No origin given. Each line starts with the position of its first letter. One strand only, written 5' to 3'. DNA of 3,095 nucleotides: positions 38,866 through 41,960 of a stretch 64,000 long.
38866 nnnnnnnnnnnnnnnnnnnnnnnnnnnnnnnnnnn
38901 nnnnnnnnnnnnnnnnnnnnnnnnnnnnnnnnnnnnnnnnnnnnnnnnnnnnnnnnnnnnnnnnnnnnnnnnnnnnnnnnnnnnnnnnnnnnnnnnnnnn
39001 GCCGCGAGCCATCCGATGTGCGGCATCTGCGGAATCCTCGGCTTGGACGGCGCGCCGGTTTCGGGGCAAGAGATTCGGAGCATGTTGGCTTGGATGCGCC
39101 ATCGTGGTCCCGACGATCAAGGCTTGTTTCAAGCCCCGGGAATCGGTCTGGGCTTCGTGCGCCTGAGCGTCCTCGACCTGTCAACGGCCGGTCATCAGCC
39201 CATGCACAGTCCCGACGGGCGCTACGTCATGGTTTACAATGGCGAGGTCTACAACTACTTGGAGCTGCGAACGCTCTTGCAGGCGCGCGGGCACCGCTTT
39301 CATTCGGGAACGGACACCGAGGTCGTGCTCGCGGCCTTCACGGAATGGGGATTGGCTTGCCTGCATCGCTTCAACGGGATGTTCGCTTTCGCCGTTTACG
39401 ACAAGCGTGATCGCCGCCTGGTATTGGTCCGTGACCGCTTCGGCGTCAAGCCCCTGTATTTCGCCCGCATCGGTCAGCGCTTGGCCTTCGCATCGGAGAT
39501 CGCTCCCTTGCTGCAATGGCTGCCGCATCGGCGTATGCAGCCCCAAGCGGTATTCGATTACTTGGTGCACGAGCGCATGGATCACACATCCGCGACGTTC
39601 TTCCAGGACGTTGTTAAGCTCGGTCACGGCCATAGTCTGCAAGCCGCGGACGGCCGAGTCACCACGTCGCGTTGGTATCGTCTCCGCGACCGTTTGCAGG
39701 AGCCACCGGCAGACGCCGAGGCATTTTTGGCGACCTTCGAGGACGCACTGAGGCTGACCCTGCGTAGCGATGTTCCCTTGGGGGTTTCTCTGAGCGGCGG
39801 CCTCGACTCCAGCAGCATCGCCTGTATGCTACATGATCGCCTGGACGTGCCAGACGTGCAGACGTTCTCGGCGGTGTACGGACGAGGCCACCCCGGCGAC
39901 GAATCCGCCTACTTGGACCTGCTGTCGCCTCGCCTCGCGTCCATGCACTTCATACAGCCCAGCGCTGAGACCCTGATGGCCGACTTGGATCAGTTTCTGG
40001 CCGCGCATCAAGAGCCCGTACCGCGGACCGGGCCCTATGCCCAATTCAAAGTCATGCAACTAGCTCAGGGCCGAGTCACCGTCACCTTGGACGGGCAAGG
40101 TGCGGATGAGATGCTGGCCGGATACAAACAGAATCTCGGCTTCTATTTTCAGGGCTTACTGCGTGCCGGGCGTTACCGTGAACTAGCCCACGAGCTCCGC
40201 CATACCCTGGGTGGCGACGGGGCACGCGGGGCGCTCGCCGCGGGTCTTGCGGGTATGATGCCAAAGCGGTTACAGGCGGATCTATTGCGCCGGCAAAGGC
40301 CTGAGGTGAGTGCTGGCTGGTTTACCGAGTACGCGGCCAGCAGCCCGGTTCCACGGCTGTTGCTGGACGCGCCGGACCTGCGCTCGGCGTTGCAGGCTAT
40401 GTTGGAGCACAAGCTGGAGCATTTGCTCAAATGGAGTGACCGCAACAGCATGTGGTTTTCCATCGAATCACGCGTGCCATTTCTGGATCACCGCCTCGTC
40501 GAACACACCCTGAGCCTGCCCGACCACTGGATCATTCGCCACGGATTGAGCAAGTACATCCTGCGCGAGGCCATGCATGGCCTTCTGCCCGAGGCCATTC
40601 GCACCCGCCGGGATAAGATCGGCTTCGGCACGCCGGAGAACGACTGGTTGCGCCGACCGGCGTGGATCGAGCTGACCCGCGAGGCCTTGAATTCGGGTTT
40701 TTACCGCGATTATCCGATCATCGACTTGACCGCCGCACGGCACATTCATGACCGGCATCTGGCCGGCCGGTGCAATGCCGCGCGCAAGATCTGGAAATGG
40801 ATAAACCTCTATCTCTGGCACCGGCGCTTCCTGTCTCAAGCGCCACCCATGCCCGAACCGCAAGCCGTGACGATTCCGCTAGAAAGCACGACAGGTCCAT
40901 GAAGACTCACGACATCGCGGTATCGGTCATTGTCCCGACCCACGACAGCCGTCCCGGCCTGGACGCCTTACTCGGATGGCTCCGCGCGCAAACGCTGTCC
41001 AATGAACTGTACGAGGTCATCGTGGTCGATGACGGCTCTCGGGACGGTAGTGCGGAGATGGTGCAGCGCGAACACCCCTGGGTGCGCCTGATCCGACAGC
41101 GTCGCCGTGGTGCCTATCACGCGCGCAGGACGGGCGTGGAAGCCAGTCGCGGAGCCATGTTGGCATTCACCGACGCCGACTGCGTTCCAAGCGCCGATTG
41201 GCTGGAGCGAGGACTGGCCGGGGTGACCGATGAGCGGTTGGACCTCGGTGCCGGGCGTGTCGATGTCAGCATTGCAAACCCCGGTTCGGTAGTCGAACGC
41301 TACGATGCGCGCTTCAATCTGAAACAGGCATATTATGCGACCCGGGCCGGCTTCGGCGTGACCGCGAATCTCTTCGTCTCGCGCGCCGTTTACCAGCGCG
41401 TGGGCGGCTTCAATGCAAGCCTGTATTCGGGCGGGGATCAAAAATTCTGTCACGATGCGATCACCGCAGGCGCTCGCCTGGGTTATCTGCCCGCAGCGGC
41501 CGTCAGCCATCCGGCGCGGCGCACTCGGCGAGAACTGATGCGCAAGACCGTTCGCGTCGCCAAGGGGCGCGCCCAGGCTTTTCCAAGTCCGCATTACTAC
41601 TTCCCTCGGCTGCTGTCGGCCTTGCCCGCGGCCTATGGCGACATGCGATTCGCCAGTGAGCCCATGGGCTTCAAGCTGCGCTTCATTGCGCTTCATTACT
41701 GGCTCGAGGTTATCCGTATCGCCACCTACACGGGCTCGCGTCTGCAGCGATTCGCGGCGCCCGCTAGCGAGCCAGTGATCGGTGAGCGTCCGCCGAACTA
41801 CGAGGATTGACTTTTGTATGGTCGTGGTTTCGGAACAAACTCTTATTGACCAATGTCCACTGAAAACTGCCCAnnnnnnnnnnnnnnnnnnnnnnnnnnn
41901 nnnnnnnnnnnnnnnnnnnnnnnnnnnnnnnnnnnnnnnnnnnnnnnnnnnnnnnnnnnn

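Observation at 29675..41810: Eleven-gene tailoring operon for an unknown modified glycolipid or glycopeptide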

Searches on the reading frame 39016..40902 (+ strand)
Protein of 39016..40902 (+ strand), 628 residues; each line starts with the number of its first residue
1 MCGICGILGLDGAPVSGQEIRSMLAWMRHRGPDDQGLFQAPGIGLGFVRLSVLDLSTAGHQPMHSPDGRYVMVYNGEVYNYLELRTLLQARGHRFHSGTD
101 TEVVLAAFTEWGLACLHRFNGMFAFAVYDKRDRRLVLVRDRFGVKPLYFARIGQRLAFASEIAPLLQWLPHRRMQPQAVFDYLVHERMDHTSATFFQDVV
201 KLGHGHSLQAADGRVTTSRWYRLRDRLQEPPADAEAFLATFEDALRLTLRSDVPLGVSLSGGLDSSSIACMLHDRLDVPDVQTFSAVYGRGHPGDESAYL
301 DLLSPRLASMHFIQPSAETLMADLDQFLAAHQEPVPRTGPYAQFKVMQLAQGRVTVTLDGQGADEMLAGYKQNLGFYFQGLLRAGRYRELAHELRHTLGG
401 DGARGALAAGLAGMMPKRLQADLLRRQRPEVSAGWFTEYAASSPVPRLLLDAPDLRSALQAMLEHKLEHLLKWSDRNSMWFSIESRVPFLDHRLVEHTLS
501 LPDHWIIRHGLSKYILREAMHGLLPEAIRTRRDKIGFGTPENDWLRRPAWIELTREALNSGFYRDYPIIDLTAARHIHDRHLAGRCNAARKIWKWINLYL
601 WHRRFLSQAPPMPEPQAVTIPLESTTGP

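Call 7: search_protein_families(library=pfam, proteins=[window:39016-40902:+], max_evalue=0.01)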
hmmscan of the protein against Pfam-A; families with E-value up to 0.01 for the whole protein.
window:39016-40902:+ (628 aa): 3 families
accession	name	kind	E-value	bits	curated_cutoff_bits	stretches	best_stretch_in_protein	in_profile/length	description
PF00733.27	Asn_synthase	-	7.3e-64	217.1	21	1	238-603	3-354/354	Asparagine synthase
PF13522.11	GATase_6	-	2.6e-45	154.1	27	1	32-161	1-130/130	Glutamine amidotransferase domain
PF13537.11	GATase_7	-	4e-45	153.3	25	1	49-166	3-122/123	Glutamine amidotransferase domain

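Call 8: search_protein_families(library=ncbifam, proteins=[window:39016-40902:+], max_evalue=0.01)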
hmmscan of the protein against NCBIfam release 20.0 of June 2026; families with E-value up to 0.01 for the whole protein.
window:39016-40902:+ (628 aa): 9 families
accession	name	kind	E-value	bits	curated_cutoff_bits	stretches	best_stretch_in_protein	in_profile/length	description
TIGR01536.1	asn_synth_AEB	equivalog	9.6e-120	401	267.1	1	2-537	1-517/517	asparagine synthase (glutamine-hydrolyzing)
TIGR03108.1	eps_aminotran_1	hypoth_equivalog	2.5e-111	373.3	816.9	2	1-375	1-379/628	XrtA/PEP-CTERM system amidotransferase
NF033535.1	lass_lactam_cya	exception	2.2e-92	310.7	525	2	1-396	1-401/668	lasso peptide isopeptide bond-forming cyclase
TIGR03104.1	trio_amidotrans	equivalog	6.4e-92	308.7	570.1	2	1-371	1-381/589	N-acetylglutaminylglutamine amidotransferase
NF006949.0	PRK09431.1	equivalog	2.7e-68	230.9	499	3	1-167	1-167/554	asparagine synthase B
NF033561.1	macrolact_Ik_Al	subfamily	4.1e-24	85.1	300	1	124-534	82-490/561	albusnodin/ikarugamycin family macrolactam cyclase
TIGR01134.1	purF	equivalog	2.1e-11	43.9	350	1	47-180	70-215/432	amidophosphoribosyltransferase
TIGR01135.1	glmS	equivalog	3.8e-10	38.9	418.05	1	62-167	86-199/607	glutamine--fructose-6-phosphate transaminase (isomerizing)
NF001484.0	PRK00331.1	subfamily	4.9e-10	38.4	381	1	62-167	87-200/601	isomerizing glutamine--fructose-6-phosphate transaminase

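Call 12: find_encoding_contigs(protein=window:39016-40902:+, flank=10000, max_places=8)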
Protein window:39016-40902:+ (628 aa): 1 contig read that carries it; 1 place shown.
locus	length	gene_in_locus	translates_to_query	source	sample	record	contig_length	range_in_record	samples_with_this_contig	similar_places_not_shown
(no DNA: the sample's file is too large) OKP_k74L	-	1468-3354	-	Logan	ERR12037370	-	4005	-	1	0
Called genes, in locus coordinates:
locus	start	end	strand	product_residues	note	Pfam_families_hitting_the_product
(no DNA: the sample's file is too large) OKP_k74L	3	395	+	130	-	?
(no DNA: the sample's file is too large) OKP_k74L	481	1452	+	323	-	PF00487:FA_desaturase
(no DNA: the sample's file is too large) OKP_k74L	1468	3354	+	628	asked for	PF13522:GATase_6, PF13537:GATase_7, PF00733:Asn_synthase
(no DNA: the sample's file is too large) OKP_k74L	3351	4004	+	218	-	?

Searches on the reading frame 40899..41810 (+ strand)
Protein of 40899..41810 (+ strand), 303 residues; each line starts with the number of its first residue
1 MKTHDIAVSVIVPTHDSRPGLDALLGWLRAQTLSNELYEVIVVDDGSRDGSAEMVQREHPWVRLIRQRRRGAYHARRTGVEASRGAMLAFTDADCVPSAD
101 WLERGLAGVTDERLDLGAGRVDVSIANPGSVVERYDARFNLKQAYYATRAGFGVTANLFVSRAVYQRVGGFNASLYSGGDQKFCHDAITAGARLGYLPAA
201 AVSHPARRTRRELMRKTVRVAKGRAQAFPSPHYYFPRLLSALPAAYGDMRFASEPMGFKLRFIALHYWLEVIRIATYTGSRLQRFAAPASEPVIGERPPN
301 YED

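Call 10: search_protein_families(library=pfam, proteins=[window:40899-41810:+], max_evalue=0.01)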
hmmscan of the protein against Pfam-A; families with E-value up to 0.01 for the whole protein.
window:40899-41810:+ (303 aa): 5 families
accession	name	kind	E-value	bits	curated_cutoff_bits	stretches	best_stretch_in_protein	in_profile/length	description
PF00535.33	Glycos_transf_2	-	6.8e-24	85.1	23.3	1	9-153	1-147/168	Glycosyl transferase family 2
PF13641.12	Glyco_tranf_2_3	-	1.1e-09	39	27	1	8-218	3-225/230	Glycosyltransferase like family 2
PF13632.12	Glyco_trans_2_3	-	8.6e-08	32.7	27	1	91-245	5-171/198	Glycosyl transferase family group 2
PF10111.15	Glyco_tranf_2_2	-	2.7e-05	24.3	27.3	1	31-107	22-104/276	Glycosyltransferase like family 2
PF13704.12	Glyco_tranf_2_4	-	0.0019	19.1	27.5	1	23-88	6-66/98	Glycosyl transferase family 2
